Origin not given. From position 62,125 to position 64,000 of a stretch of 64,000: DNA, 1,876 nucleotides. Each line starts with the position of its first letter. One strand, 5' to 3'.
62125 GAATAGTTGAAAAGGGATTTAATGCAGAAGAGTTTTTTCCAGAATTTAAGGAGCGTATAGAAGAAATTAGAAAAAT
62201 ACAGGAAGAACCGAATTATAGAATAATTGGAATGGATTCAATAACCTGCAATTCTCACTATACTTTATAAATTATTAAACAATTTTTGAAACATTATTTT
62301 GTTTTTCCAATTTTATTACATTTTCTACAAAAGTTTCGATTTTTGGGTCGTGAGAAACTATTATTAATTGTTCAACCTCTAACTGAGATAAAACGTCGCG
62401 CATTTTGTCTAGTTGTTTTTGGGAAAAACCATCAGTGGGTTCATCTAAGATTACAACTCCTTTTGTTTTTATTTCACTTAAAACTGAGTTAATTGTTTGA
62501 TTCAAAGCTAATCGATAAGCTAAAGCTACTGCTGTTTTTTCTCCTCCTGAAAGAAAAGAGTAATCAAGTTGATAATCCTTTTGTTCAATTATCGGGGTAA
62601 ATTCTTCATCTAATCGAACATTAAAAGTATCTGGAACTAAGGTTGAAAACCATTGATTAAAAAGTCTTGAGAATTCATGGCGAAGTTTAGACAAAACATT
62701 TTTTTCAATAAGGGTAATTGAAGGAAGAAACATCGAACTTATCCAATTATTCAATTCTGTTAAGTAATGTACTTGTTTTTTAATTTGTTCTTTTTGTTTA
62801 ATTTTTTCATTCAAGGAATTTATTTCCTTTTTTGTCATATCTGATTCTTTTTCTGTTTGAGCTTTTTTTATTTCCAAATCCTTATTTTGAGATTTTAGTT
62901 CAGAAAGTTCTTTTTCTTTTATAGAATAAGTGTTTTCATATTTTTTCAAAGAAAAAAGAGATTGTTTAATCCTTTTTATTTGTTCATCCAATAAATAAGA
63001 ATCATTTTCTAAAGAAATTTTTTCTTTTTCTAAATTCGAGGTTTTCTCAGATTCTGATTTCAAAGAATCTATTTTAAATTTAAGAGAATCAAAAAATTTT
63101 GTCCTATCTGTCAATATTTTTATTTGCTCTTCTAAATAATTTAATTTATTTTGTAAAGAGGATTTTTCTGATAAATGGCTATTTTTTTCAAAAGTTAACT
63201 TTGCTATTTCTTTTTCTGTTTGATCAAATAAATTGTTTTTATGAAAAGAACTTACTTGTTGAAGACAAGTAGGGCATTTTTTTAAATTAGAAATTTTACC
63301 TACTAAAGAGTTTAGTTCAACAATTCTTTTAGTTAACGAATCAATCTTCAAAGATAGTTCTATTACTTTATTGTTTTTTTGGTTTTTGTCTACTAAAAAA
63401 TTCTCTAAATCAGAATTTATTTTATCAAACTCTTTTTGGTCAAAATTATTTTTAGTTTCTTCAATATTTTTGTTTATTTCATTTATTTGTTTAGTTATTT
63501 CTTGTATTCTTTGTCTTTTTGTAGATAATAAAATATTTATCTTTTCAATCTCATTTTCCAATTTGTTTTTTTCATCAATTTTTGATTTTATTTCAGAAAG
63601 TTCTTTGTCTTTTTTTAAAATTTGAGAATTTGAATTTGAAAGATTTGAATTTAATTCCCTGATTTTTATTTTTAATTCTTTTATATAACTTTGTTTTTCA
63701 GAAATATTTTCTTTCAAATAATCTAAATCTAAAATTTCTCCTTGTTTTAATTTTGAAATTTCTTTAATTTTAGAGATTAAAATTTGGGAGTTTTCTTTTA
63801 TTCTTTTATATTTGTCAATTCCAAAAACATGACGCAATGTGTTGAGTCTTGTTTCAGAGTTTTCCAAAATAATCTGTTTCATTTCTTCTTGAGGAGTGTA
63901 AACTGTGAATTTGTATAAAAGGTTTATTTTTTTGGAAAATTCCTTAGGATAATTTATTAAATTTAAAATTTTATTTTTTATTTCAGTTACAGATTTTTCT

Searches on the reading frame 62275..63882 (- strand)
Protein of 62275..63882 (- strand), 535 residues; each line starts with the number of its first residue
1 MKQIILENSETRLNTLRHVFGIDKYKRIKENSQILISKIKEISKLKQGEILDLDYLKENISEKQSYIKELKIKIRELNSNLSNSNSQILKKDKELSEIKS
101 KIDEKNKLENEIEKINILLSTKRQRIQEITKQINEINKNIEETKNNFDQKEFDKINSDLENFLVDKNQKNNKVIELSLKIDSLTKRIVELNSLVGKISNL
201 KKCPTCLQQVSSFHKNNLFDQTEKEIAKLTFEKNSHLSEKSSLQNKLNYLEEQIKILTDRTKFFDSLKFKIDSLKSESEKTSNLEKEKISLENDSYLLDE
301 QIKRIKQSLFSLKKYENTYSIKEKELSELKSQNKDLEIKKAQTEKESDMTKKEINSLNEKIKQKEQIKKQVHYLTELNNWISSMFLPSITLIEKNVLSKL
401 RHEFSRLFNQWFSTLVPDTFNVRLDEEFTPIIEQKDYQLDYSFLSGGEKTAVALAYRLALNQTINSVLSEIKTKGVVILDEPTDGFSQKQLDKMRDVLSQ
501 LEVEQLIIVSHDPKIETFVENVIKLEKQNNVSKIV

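Call 51: search_protein_families(library=ncbifam, proteins=[window:62275-63882:-], max_evalue=1e-10)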
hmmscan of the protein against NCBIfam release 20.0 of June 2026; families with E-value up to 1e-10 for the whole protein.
window:62275-63882:- (535 aa): 6 families
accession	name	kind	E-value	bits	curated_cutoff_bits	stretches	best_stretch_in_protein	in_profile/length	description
NF003034.1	PRK03918.1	equivalog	5.3e-25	87.6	700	1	440-534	785-875/878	DNA double-strand break repair ATPase Rad50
NF041034.1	Rad50_Sulf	equivalog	3.9e-22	78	1000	1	220-534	541-866/872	DNA double-strand break repair ATPase Rad50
NF002572.0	PRK02224.1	equivalog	1.1e-21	76.9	1087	1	53-370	316-624/888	DNA double-strand break repair ATPase Rad50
NF045487.1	ASRP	equivalog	8.3e-21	74.2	300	1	14-462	112-550/593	archaea-specific SMC-related protein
NF041035.1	Rad50_Halo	equivalog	4.8e-19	68.2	1000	0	330-529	666-870/883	DNA double-strand break repair ATPase Rad50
NF002244.0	PRK01156.1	equivalog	2.4e-17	62.3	847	1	134-534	512-891/895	DNA double-strand break repair ATPase Rad50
